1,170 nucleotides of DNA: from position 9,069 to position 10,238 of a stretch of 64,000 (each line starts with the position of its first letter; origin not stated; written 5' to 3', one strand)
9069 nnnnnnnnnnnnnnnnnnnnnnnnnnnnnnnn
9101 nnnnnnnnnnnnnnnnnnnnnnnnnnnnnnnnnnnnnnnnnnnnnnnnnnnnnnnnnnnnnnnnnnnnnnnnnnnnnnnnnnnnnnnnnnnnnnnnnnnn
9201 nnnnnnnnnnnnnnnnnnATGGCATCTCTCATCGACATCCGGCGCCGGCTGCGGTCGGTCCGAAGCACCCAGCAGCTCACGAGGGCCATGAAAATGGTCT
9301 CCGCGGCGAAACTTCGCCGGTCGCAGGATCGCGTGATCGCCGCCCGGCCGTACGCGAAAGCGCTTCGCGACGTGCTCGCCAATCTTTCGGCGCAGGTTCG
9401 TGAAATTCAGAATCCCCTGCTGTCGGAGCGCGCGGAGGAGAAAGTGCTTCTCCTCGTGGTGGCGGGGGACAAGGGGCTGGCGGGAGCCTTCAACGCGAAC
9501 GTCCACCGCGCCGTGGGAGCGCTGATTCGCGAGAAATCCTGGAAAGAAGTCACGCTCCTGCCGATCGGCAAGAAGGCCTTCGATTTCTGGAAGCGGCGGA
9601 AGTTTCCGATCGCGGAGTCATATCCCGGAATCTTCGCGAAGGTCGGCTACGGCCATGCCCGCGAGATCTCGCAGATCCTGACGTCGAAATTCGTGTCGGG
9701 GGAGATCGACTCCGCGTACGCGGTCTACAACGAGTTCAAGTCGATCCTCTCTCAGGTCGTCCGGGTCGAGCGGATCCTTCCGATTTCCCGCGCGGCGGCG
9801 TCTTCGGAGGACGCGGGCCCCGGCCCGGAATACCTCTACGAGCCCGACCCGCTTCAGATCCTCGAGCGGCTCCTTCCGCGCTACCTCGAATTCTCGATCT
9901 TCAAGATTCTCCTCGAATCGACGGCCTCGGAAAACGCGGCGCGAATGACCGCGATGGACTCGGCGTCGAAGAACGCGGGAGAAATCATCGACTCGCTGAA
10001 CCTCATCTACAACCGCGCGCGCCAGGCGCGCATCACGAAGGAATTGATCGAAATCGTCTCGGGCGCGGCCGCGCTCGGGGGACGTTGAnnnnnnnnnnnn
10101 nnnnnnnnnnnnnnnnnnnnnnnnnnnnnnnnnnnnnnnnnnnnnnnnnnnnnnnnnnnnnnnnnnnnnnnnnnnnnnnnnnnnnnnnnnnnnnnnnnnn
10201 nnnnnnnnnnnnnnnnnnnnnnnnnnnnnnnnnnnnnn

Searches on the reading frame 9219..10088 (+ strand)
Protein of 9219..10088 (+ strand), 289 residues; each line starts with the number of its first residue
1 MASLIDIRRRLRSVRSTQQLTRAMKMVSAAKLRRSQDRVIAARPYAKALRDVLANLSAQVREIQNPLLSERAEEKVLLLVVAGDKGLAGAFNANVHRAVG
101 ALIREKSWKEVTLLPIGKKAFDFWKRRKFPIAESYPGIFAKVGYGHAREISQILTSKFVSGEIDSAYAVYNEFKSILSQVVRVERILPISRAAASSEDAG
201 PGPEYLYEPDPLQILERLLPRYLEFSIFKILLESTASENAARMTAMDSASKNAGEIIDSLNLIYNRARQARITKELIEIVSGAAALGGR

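Call 42: search_protein_families(library=pfam, proteins=[window:9219-10088:+], max_evalue=0.00001)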
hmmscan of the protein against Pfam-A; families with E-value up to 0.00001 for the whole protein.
window:9219-10088:+ (289 aa): 1 family
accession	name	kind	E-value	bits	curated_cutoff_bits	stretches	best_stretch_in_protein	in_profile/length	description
PF00231.24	ATP-synt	-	5.4e-98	328.6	39.9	1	4-286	2-285/285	ATP synthase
